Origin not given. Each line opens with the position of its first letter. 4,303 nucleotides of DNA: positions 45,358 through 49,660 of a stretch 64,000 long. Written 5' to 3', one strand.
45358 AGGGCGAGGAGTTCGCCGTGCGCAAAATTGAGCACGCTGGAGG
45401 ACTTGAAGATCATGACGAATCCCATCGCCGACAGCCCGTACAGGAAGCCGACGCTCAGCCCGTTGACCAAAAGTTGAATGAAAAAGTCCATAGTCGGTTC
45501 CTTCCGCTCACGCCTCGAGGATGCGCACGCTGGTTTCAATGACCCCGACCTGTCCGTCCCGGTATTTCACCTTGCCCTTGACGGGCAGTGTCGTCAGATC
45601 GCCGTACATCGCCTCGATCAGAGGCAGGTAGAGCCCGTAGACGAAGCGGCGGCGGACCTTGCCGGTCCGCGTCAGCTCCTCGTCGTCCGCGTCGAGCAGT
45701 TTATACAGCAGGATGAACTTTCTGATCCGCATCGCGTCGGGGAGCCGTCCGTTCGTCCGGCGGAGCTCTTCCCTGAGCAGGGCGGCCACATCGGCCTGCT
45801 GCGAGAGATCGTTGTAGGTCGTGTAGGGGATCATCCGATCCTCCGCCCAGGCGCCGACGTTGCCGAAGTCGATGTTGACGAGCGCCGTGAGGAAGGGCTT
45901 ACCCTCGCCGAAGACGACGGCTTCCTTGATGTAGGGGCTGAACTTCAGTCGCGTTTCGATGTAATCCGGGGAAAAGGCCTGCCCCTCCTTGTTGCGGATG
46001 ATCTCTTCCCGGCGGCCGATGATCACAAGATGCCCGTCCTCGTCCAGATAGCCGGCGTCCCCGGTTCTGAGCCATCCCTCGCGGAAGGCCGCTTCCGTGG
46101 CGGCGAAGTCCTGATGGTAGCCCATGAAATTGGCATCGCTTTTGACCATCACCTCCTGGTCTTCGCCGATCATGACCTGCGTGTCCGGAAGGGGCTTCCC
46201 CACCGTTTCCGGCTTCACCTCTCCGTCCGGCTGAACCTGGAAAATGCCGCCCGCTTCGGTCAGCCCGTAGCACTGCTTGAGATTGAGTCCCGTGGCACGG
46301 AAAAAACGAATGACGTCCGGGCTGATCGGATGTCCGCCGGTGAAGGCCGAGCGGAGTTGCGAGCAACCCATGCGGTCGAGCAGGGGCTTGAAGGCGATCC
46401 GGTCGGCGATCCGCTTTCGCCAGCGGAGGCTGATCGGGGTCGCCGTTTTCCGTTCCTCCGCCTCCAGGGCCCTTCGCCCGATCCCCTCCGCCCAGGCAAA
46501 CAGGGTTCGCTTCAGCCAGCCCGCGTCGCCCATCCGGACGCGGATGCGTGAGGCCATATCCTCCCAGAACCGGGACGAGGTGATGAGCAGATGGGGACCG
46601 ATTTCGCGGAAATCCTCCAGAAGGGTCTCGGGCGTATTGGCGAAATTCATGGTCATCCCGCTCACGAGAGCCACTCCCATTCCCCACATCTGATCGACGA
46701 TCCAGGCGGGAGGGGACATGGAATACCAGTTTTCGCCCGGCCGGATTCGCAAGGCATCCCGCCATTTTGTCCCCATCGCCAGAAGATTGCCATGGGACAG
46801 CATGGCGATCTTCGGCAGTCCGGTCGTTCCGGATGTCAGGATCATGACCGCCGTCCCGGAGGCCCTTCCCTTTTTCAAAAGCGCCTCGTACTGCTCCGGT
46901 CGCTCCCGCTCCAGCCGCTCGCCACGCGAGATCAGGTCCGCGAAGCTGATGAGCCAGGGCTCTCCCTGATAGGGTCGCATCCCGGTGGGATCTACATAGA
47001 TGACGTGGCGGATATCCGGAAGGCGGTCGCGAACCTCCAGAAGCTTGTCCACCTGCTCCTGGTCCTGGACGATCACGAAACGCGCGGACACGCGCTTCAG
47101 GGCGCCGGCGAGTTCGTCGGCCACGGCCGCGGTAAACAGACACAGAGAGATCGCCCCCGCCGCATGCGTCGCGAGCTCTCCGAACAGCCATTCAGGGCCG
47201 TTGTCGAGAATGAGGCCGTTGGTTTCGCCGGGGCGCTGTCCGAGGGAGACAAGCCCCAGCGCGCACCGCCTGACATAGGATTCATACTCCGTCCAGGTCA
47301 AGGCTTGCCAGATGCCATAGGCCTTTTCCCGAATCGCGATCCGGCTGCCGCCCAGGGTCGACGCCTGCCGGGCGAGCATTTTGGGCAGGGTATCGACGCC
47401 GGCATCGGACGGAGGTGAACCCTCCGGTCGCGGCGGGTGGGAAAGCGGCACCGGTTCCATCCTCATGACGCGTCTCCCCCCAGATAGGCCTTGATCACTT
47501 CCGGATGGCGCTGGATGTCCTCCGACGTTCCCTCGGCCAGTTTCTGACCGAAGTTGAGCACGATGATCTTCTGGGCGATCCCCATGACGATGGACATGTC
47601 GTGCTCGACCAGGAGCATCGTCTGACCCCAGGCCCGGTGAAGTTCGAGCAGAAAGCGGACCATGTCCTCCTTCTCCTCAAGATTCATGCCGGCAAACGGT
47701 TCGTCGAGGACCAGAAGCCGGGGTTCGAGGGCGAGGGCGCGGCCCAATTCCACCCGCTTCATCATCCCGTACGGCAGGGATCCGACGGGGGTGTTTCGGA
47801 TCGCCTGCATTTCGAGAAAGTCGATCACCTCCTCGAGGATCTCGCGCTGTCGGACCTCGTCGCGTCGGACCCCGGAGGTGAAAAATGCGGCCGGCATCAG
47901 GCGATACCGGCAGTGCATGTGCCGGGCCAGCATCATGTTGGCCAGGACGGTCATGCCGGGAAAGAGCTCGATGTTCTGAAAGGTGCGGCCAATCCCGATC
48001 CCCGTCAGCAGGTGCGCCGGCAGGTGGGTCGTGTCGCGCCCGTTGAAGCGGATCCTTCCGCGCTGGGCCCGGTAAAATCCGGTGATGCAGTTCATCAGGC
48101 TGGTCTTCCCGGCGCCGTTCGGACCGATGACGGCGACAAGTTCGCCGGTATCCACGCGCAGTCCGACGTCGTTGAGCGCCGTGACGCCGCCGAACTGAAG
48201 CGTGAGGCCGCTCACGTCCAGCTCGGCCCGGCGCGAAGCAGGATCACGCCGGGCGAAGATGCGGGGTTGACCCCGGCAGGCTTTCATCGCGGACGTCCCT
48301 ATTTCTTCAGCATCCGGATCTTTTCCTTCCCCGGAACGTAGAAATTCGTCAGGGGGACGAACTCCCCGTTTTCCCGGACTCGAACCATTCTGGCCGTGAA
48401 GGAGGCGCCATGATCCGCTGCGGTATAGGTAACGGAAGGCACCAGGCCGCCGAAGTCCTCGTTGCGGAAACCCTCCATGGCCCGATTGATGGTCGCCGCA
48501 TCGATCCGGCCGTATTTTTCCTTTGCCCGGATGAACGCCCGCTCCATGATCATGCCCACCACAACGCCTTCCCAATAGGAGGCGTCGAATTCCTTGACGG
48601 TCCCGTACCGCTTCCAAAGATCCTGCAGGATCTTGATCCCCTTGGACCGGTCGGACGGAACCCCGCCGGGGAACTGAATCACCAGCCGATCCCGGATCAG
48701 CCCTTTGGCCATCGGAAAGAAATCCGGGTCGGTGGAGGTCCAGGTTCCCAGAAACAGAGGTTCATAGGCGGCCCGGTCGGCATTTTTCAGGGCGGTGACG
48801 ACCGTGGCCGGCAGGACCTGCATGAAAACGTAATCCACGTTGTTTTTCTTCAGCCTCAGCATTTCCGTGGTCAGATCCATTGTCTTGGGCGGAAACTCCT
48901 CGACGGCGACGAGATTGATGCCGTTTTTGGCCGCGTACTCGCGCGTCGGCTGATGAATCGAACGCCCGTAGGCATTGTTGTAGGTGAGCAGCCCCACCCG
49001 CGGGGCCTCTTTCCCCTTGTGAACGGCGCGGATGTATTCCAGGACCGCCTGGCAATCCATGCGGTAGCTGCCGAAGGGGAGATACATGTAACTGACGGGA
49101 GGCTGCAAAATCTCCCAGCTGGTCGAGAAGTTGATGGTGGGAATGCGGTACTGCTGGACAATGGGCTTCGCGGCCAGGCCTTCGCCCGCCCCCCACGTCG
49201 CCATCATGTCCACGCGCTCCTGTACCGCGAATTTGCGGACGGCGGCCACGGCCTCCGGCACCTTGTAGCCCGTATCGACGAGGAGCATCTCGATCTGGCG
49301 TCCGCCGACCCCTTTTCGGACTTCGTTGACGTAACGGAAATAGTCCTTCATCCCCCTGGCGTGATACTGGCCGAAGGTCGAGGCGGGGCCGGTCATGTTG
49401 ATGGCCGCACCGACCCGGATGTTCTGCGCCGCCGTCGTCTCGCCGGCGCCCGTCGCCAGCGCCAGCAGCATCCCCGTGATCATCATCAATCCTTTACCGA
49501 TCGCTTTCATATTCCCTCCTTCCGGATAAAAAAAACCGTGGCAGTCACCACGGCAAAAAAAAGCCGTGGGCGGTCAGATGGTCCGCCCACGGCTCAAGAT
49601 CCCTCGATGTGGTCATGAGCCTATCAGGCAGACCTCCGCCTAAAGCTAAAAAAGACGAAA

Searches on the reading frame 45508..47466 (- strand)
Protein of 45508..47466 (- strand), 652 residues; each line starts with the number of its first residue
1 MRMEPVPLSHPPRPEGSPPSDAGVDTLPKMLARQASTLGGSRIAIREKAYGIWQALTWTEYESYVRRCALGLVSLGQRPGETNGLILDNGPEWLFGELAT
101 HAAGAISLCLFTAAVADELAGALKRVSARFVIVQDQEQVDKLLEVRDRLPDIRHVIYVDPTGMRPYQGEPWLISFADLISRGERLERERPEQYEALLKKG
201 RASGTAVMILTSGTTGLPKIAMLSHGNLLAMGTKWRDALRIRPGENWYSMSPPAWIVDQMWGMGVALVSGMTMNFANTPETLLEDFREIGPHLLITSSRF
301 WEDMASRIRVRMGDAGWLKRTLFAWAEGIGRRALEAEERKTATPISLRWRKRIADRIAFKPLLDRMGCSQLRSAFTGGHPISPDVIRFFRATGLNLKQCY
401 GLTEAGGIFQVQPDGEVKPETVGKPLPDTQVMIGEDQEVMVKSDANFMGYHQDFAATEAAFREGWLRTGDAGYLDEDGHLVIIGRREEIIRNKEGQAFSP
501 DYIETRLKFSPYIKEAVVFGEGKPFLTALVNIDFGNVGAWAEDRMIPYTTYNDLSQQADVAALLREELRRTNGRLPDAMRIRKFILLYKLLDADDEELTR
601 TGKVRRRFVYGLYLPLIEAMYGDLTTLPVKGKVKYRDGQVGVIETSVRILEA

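Call 6: search_protein_families(library=pfam, proteins=[window:45508-47466:-])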
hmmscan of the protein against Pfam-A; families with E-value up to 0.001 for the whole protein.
window:45508-47466:- (652 aa): 2 families
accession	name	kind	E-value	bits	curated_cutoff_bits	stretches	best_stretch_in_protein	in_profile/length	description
PF00501.34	AMP-binding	-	2.1e-59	201.7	29.9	1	34-450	4-383/384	AMP-binding enzyme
PF23562.2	AMP-binding_C_3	-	1.8e-09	38.5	20.8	1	490-623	4-122/124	AMP-binding enzyme C-terminal domain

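Call 18: search_protein_families(library=ncbifam, proteins=[window:45508-47466:-], max_evalue=0.00001)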
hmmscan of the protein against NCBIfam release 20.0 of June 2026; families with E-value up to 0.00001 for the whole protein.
window:45508-47466:- (652 aa): 86 families (the best 25 are shown)
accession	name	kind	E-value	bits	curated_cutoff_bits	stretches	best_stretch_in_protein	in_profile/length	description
NF038343.1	ligase_FadD11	exception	3.8e-74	250.1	950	1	27-622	3-582/585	fatty acid--CoA ligase FadD11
NF004837.0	PRK06187.1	subfamily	1.2e-42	145.8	476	2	366-521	283-456/531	long-chain-fatty-acid--CoA ligase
NF005801.1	PRK07656.1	equivalog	1.4e-41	142.7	657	2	26-273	2-234/500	FadD3 family acyl-CoA ligase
NF004114.0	PRK05605.1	equivalog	8.8e-35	120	766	2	364-521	333-503/575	long-chain-fatty-acid--CoA ligase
NF005714.0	PRK07529.1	subfamily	1.7e-34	119.2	632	2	364-520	333-508/640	acyl-CoA synthetase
TIGR01923.1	menE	equivalog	4.5e-32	111.5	330.15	1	369-520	224-381/442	o-succinylbenzoate--CoA ligase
NF002966.0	PRK03640.1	equivalog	7.8e-31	107.2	556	1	368-521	253-416/483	o-succinylbenzoate--CoA ligase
NF009233.0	PRK12583.1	subfamily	5.7e-30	104.2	832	2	54-237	44-235/558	fatty acid CoA ligase family protein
NF004822.0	PRK06178.1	equivalog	1.4e-28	99.8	782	2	430-521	412-502/571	acyl-CoA synthetase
NF003313.0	PRK04319.1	equivalog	6e-28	97.4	729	2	31-273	50-279/574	acetate--CoA ligase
NF005702.0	PRK07514.1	subfamily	1e-27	96.7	558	2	357-523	258-436/506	malonyl-CoA synthase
NF052580.1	Str24CoAsynCasG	equivalog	1.1e-27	96.6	750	1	394-524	345-486/548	steroid-24-oyl-CoA synthetase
NF004808.0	PRK06155.1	equivalog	9.2e-26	90.2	722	2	25-273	21-249/542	ATP-dependent acyl-CoA ligase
NF052269.1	Staph_lig_FadD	equivalog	9.6e-26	90.2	650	1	370-522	266-428/499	long-chain-fatty-acid--CoA ligase FadD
NF004511.1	PRK05852.1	equivalog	1.6e-25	89.7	650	1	413-522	322-439/505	FadD7 family fatty acid--CoA ligase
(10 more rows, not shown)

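Call 58: search_solved_structures(query=window:45508-47466:-, max_evalue=1e-20)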
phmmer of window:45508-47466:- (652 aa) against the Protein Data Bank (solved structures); distinct sequences matched with E-value up to 1e-20: 1.
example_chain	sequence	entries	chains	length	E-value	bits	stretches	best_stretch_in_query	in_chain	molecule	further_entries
6k4c_A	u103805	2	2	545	2.2e-24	89.1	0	358-520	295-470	Ancestral luciferase AncLamp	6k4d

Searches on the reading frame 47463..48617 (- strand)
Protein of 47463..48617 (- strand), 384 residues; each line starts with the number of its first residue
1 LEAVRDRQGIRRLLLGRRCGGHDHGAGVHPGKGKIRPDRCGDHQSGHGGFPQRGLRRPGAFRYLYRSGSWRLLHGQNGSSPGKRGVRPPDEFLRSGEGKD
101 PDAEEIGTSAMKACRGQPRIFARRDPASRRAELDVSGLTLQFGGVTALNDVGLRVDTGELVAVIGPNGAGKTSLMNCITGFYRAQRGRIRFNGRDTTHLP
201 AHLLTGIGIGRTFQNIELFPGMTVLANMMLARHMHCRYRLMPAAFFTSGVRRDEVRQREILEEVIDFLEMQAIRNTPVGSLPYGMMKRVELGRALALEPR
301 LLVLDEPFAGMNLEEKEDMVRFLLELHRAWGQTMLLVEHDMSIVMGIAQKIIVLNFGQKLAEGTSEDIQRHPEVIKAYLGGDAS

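Call 6: search_protein_families(library=pfam, proteins=[window:47463-48617:-])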
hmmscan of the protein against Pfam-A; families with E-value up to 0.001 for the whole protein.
window:47463-48617:- (384 aa): 4 families
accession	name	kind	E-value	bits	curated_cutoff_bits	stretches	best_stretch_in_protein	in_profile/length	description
PF00005.33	ABC_tran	-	6.9e-30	104.9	25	1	148-309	1-137/137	ABC transporter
PF12399.14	BCA_ABC_TP_C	-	2.7e-11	43.2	25.5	1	358-383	1-26/27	Branched-chain amino acid ATP-binding cassette transporter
PF13304.12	AAA_21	-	1.6e-05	25.6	27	0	160-188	1-29/304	AAA domain, putative AbiEii toxin, Type IV TA system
PF13476.12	AAA_23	-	0.00043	21.4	27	1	159-179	20-40/201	AAA domain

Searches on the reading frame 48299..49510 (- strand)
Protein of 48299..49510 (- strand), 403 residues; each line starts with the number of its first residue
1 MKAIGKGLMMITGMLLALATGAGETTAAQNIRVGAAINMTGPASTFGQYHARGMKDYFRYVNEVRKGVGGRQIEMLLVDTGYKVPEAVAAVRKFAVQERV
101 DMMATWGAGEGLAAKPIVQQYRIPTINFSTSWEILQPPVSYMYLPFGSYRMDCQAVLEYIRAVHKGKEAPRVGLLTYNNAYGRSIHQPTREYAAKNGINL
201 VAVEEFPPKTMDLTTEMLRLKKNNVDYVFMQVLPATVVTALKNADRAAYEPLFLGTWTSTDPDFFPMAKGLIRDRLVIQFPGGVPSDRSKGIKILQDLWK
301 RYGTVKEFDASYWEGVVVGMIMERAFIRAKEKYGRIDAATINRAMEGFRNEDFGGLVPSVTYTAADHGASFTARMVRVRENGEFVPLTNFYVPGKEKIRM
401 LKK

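Call 6: search_protein_families(library=pfam, proteins=[window:48299-49510:-])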
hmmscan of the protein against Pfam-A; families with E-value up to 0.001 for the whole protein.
window:48299-49510:- (403 aa): 2 families
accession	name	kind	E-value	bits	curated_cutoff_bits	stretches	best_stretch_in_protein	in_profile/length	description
PF13458.12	Peripla_BP_6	-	7.2e-49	167.7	31.7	1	31-382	2-342/343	Periplasmic binding protein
PF01094.35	ANF_receptor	-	1.9e-07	30.9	25.4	1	60-230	12-183/353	Receptor family ligand binding region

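Call 8: find_homologous_proteins(query=window:48299-49510:-, max_evalue=1e-30)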
Query window:48299-49510:- (403 aa): 2216 proteins with E <= 1e-30 among 8000 candidates; the best 120 are listed.
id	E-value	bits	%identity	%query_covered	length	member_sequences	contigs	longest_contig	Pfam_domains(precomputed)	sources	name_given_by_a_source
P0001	2.1e-255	865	94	100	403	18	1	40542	PF01094.35,PF13458.13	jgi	-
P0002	8.5e-223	757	84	97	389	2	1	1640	PF01094.35,PF13433.13,PF13458.13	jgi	-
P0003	1.5e-220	750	81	98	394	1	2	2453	PF01094.35,PF13433.13,PF13458.13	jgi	-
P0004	1.7e-202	690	74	98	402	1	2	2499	PF01094.35,PF13433.13,PF13458.13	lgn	-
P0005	6.0e-202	689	73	98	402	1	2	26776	PF01094.35,PF13433.13,PF13458.13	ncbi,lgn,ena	-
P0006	3.6e-201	686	73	98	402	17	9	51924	PF01094.35,PF13458.13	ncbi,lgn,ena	-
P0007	1.4e-200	684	72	98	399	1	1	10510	PF01094.35,PF13433.13,PF13458.13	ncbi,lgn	ncbi:MAG: ABC transporter substrate-binding protein [Syntrophales bacterium]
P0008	2.0e-200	684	75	93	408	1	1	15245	PF01094.35,PF13433.13,PF13458.13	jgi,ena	-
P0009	2.8e-200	683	75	92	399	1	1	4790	PF01094.35,PF13458.13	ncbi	-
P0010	4.0e-200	683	75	92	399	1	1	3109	PF01094.35,PF13458.13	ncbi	-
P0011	5.0e-200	682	72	98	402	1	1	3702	PF01094.35,PF13433.13,PF13458.13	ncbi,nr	ncbi:MAG: ABC transporter substrate-binding protein [Syntrophales bacterium]|nr:ABC transporter subs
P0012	6.5e-200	682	77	93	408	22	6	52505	PF01094.35,PF13458.13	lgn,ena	-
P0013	9.0e-200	681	75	92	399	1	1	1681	PF01094.35,PF13458.13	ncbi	-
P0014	1.3e-199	681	72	98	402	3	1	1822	PF01094.35,PF13433.13,PF13458.13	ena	-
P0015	2.4e-199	680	71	99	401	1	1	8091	PF01094.35,PF13458.13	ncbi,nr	ncbi:MAG: ABC transporter substrate-binding protein [Smithellaceae bacterium]|nr:ABC transporter sub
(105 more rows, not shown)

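Call 10: find_related_loci(query=A1, collection=genome_contigs, flank=4000)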
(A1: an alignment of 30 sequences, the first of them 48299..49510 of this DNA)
Query A1 (403 aa) in genome_contigs; peptide patterns used: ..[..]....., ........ (x = any residue, [..] = any of these).
476 stretches matched a pattern; 418 encode a relative of the query (tblastn E <= 1e-3); the best 80 are kept; 80 distinct loci.
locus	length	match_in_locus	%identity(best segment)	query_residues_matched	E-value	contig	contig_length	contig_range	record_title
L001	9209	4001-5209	98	1-403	0e+0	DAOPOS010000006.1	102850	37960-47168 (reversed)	MAG TPA_asm: Syntrophales bacterium isolate AMR_MDS_1568 NODE_220_length_102850_cov_11.021188, whole genome shotgun sequ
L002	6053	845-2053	94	1-403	0e+0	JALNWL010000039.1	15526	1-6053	MAG: Syntrophales bacterium isolate SO_2016_LW2 bin 162 scaffold07443_LW138R_2016, whole genome shotgun sequence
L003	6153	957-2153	71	1-400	0e+0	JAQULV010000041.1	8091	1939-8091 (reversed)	MAG: Smithellaceae bacterium isolate STD1_139 NODE_28311_length_8091_cov_1.812155_Sandtown_D1, whole genome shotgun sequ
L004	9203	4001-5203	69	1-402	0e+0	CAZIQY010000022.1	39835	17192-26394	MAG TPA_asm: uncultured Syntrophaceae bacterium isolate SRP098346_co1_212 genome assembly, contig: NODE_571_length_39835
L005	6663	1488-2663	73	8-402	0e+0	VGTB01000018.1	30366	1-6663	MAG: Deltaproteobacteria bacterium isolate M_DeepCast_400m_m1_009 M_DeepCast_400m_m1_009_Ga0194112_10001890, whole genom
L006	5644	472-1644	74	14-403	0e+0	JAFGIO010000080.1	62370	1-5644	MAG: Deltaproteobacteria bacterium isolate Zod_Metabat.215 k87_1643966, whole genome shotgun sequence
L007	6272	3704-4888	72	8-402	0e+0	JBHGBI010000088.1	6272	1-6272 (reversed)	MAG: Syntrophales bacterium isolate SBS.BIN.13 SBSBIN13_contig_88, whole genome shotgun sequence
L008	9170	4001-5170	73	14-402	0e+0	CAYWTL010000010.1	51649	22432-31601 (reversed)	MAG TPA_asm: uncultured Syntrophaceae bacterium isolate SRP192927_co7_613 genome assembly, contig: NODE_894_length_51649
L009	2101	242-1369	77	26-401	0e+0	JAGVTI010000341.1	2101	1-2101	MAG: Deltaproteobacteria bacterium isolate THP_Bin_25 THP_Bin_25_scaffold_25223, whole genome shotgun sequence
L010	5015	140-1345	71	1-402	0e+0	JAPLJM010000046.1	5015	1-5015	MAG: Deltaproteobacteria bacterium isolate LacPavin_0920_SED1_MAG_53_19 LacPavin_0920_SED1_scaffold_410991, whole genome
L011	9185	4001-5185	71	9-402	0e+0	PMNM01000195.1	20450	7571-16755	MAG: Syntrophaceae bacterium isolate fen_1087 73.20100900_E3D.6_contig_1939, whole genome shotgun sequence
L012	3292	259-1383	74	28-402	0e+0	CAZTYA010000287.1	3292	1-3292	MAG TPA_asm: uncultured Syntrophales bacterium isolate binchicken_co27_416 genome assembly, contig: NODE_51480_length_32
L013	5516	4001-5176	70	8-402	0e+0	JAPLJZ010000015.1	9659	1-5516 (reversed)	MAG: Deltaproteobacteria bacterium isolate LacPavin_0419_WC70S_MAG_52_23 LacPavin_0419_WC70S_scaffold_415540, whole geno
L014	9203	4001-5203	69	1-403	0e+0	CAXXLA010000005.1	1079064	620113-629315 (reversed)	MAG: Smithellaceae bacterium isolate 28a06b0b-966f-4d1b-b133-abbbdd0ba6e7 genome assembly, contig: contig_5, whole genom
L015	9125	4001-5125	75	26-400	0e+0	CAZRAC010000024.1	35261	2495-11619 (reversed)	MAG TPA_asm: uncultured Syntrophaceae bacterium isolate binchicken_co265_60 genome assembly, contig: NODE_2013_length_35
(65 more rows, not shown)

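Call 18: search_protein_families(library=ncbifam, proteins=[window:48299-49510:-], max_evalue=0.00001)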
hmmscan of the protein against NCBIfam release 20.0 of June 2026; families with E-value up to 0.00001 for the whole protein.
window:48299-49510:- (403 aa): 1 family
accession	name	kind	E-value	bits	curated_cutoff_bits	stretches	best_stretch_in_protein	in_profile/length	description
NF011933.0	PRK15404.1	subfamily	2.1e-12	46.8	477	1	17-256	13-249/370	high-affinity branched-chain amino acid ABC transporter substrate-binding protein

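Call 19: search_solved_structures(query=window:48299-49510:-, max_evalue=0.00001)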
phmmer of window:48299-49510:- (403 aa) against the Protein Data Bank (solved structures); distinct sequences matched with E-value up to 0.00001: 15.
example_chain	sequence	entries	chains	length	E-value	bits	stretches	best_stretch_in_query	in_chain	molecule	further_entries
3lkb_A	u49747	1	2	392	3.1e-32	115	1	38-391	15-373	Probable branched-chain amino acid ABC transporter, amino acid binding protein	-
4q6w_A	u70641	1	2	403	4.9e-10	41.9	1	18-229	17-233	Putative leu/ile/val-binding protein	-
4ru0_A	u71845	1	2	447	5.7e-10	41.7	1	14-335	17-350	Putative branched-chain amino acid ABC transporter, periplasmic branched-chain amino acid-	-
7ylt_B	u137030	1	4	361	1.6e-09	40.2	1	30-268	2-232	Putative ABC transporter, substrate-binding protein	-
4n03_A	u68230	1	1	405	1e-08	37.6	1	26-314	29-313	ABC-type branched-chain amino acid transport systems periplasmic component-like protein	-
4mpt_A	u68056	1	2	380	1.3e-08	37.3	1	26-229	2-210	Putative leu/ile/val-binding protein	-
4evs_A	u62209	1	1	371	1.5e-07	33.7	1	28-236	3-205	PUTATIVE ABC TRANSPORTER SUBUNIT, SUBSTRATE-BINDING COMPONENT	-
3sg0_A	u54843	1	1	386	1.6e-07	33.6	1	13-235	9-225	Extracellular ligand-binding receptor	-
4f06_A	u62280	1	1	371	1e-06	31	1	28-235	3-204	Extracellular ligand-binding receptor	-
4zpj_A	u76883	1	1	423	2.6e-06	29.7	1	12-135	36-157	Extracellular ligand-binding receptor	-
4kv7_A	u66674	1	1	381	3.3e-06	29.3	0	27-371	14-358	Probable leucine/isoleucine/valine-binding protein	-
3ukj_A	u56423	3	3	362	4.3e-06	28.9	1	29-268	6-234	Extracellular ligand-binding receptor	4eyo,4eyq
4obb_A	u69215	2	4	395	6e-06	28.4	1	24-279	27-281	Amino acid/amide ABC transporter substrate-binding protein, HAAT family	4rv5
4nqr_A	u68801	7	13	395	6.3e-06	28.4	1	24-279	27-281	Amino acid/amide ABC transporter substrate-binding protein, HAAT family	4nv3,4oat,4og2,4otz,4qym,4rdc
8wch_A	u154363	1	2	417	7.3e-06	28.2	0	28-266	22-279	Probable Leu/Ile/Val-binding protein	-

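Call 64: predict_structure(alignment_id=A1)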
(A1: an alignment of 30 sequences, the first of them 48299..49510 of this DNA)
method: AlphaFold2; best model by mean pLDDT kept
length: 403 residues; sequences in the alignment: 30
mean_pLDDT: 86.6   pTM: 0.87
mean pLDDT of the five models: 86.6, 85.6, 85.0, 82.7, 82.3
residues with pLDDT >= 90: 239; 70-90: 120; 50-70: 18; < 50: 26
segments of 3 or more residues with pLDDT < 50: 1-10, 13-27
pLDDT, mean of each block of 10 residues (from residue 1): 46 48 55 95 86 98 96 97 90 97 87 88 90 77 83 92 93 82 77 93 69 84 94 86 93 87 86 91 94 96 92 95 98 96 93 91 80 90 92 90 76
secondary structure, 60 per line:
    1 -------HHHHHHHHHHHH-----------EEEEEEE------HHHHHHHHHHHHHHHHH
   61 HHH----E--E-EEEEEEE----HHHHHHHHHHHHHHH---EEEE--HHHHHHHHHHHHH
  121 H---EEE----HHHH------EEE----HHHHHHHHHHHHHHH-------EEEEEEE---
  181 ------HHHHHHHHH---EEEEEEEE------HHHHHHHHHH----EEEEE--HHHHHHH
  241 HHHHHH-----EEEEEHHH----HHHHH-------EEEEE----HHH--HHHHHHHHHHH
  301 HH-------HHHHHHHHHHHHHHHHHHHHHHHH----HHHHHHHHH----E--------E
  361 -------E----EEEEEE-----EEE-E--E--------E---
elements in order: H8-19 E31-37 H44-63 E73-79 H84-98 E102-105 H108-121 E125-127 H132-135 E142-144 H149-163 E171-177 H187-195 E199-206 H213-222 E227-231 H234-246 E252-256 H264-268 E276-280 H290-302 H310-333 H338-346 E373-378 E384-386

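Call 67: fold_search(model_id=the predicted structure, library=pdb)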
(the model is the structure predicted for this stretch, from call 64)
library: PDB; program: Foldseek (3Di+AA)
matches with E <= 10: 1845; with E <= 0.001: 1052
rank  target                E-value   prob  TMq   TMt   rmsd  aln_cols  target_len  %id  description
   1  3lkb_A                7.5e-27  1.00  0.82  0.86   2.8       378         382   25  Crystal structure of a branched chain amino acid ABC transporter from Thermus thermophilus with bound valine (released 2010-02-09)
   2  4n03                  2.5e-22  1.00  0.80  0.82   4.0       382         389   19  Fatty acid ABC transporter substrate-binding protein from Thermomonospora curvata (released 2013-10-16)
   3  4mpt_A                6.1e-20  1.00  0.73  0.78   5.8       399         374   19  Crystal Structure of Periplasmic binding Protein Type 1 from Bordetella pertussis Tohama I (released 2013-12-11)
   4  4ru0_A                8.6e-20  1.00  0.73  0.72   4.0       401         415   18  The crystal structure of abc transporter permease from pseudomonas fluorescens group (released 2014-11-26)
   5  7ylt_A                2.4e-19  1.00  0.70  0.78   3.6       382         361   18  Structure of a bacteria protein (released 2023-06-14)
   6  3eaf                  2.9e-19  1.00  0.78  0.82   3.6       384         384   18  Crystal structure of ABC transporter, substrate binding protein Aeropyrum pernix (released 2008-09-09)
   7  8wch_A                4.0e-19  1.00  0.80  0.81   4.3       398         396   18  Crystal structure of SAR11_0655 bound to a co-purified ligand, L-pyroglutamate (released 2024-07-17)
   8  3uk0                  8.5e-19  1.00  0.69  0.77   3.9       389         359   16  RPD_1889 protein, an extracellular ligand-binding receptor from Rhodopseudomonas palustris. (released 2011-11-23)
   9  7ylt_B                1.0e-18  1.00  0.69  0.77   3.7       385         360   18  Structure of a bacteria protein (released 2023-06-14)
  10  3td9                  1.3e-18  1.00  0.73  0.83   3.4       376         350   17  Crystal structure of a Leucine binding protein LivK (TM1135) from Thermotoga maritima MSB8 at 1.90 A resolution (released 2011-09-07)
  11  7ylt_D                2.0e-18  1.00  0.72  0.79   3.5       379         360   18  Structure of a bacteria protein (released 2023-06-14)
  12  4q6w_B                2.0e-18  1.00  0.74  0.79   3.7       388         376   19  Crystal Structure of Periplasmic Binding Protein type 1 from Bordetella pertussis Tohama I complexed with 3-Hydroxy Be (released 2014-07-02)
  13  7ylt_C                3.6e-18  1.00  0.70  0.78   3.7       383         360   18  Structure of a bacteria protein (released 2023-06-14)
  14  4q6w_A                4.3e-18  1.00  0.73  0.78   5.7       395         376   17  Crystal Structure of Periplasmic Binding Protein type 1 from Bordetella pertussis Tohama I complexed with 3-Hydroxy Be (released 2014-07-02)
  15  4ey3                  6.4e-18  1.00  0.74  0.81   3.7       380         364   17  Crystal structure of solute binding protein of ABC transporter in complex with p-hydroxybenzoic acid (released 2012-05-30)
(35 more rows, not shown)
